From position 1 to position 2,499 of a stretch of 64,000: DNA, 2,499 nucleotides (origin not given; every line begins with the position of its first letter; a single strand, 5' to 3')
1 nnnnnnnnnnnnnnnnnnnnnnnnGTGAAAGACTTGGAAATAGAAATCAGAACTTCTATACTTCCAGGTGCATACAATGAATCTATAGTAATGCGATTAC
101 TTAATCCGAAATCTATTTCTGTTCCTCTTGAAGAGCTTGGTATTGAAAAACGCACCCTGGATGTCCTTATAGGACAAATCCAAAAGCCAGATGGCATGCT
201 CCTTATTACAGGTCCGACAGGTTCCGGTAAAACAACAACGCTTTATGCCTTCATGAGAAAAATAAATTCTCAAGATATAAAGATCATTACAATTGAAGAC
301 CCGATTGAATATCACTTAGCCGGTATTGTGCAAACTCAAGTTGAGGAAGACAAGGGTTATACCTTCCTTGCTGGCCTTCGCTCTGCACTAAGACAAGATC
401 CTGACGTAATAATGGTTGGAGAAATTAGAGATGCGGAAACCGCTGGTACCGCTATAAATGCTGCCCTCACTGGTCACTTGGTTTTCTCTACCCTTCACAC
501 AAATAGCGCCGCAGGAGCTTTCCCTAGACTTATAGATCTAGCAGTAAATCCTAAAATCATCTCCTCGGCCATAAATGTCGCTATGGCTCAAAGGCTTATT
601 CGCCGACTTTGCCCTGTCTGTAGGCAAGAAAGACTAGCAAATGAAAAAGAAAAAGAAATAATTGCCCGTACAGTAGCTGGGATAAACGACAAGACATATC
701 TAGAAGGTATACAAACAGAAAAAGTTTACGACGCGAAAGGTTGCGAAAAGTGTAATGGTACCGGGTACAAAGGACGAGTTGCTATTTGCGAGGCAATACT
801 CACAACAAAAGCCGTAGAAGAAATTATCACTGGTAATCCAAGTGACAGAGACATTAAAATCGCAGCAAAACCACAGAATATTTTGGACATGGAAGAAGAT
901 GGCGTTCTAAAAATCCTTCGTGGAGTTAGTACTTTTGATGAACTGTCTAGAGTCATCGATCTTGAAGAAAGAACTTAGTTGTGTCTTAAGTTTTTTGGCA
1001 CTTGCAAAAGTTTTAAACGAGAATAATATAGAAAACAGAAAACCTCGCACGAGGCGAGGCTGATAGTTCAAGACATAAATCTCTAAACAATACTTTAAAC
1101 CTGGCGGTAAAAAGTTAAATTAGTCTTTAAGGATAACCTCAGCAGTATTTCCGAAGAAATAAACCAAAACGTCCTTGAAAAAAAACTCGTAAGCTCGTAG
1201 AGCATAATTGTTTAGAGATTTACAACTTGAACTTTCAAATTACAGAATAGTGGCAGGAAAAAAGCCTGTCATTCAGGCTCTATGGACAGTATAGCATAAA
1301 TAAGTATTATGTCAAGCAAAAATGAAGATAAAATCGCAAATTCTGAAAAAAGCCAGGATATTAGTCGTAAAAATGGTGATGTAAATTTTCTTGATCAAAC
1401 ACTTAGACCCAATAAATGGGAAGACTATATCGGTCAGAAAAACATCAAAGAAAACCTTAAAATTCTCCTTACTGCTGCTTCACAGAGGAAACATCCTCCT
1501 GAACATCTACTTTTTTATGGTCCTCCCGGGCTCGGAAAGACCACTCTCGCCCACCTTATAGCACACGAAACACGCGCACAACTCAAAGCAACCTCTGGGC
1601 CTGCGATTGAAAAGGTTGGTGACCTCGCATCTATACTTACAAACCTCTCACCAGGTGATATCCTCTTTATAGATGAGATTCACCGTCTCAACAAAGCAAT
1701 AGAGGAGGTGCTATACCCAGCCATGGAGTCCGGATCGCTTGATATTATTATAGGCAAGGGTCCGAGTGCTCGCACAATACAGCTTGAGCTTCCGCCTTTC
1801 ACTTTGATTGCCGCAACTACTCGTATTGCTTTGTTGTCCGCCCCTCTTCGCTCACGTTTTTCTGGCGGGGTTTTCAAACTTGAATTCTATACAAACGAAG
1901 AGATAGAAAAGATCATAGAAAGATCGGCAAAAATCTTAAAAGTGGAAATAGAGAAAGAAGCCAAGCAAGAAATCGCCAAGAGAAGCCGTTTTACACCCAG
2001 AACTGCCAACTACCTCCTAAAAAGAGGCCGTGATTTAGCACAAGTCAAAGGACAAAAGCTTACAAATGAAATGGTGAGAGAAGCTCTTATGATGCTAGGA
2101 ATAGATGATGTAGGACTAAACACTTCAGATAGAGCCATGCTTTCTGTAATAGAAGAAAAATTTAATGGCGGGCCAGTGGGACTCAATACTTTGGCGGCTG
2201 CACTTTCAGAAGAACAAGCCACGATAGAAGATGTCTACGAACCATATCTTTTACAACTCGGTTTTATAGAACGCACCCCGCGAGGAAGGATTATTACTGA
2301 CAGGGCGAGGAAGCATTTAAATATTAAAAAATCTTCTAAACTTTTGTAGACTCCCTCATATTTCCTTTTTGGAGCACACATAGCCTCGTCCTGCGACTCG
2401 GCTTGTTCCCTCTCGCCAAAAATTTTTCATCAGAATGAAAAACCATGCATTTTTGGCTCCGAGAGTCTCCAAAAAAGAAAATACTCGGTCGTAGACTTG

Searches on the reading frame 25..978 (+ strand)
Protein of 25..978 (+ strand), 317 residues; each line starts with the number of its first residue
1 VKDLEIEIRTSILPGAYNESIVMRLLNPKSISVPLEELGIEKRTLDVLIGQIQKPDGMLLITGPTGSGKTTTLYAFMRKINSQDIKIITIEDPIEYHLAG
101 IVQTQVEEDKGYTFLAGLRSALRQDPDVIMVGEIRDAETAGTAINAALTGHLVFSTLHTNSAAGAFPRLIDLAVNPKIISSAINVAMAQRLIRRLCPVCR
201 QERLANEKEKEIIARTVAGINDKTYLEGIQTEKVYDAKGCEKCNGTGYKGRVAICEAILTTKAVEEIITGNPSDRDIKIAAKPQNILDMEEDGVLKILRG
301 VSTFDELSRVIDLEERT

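Call 94: search_protein_families(library=pfam, proteins=[window:25-978:+], max_evalue=0.000001)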
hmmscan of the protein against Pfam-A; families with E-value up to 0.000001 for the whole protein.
window:25-978:+ (317 aa): 1 family
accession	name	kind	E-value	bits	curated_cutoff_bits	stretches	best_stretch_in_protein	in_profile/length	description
PF00437.27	T2SSE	-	5.3e-96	321.9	24.9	1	5-309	91-370/370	Type II/IV secretion system protein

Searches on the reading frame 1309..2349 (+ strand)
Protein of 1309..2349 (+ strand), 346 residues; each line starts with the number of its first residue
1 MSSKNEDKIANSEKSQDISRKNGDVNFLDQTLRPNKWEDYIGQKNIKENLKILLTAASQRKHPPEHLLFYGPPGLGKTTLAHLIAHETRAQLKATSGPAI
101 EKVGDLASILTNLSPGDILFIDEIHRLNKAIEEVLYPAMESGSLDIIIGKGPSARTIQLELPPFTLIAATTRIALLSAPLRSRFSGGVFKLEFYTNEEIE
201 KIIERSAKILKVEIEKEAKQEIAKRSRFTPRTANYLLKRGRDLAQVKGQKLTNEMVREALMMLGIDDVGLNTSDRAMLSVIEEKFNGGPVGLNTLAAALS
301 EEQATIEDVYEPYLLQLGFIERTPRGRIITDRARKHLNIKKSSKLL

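Call 94: search_protein_families(library=pfam, proteins=[window:1309-2349:+], max_evalue=0.000001)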
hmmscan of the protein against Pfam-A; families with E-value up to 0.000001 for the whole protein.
window:1309-2349:+ (346 aa): 5 families
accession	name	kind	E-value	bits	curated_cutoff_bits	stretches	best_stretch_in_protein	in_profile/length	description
PF05496.18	RuvB_N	-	8.5e-71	237.3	27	1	32-185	1-154/159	Holliday junction DNA helicase RuvB P-loop domain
PF05491.19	RuvB_C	-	6.4e-27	93.8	24.7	1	268-338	2-72/72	RuvB C-terminal winged helix domain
PF17864.7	AAA_lid_4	-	6.4e-24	84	27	1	194-266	1-74/74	RuvB AAA lid domain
PF00004.35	AAA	-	1.1e-19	71.6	21.2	1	67-185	1-124/131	ATPase family associated with various cellular activities (AAA)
PF07728.20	AAA_5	-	2.1e-10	41.2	22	1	66-184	1-139/139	AAA domain (dynein-related subfamily)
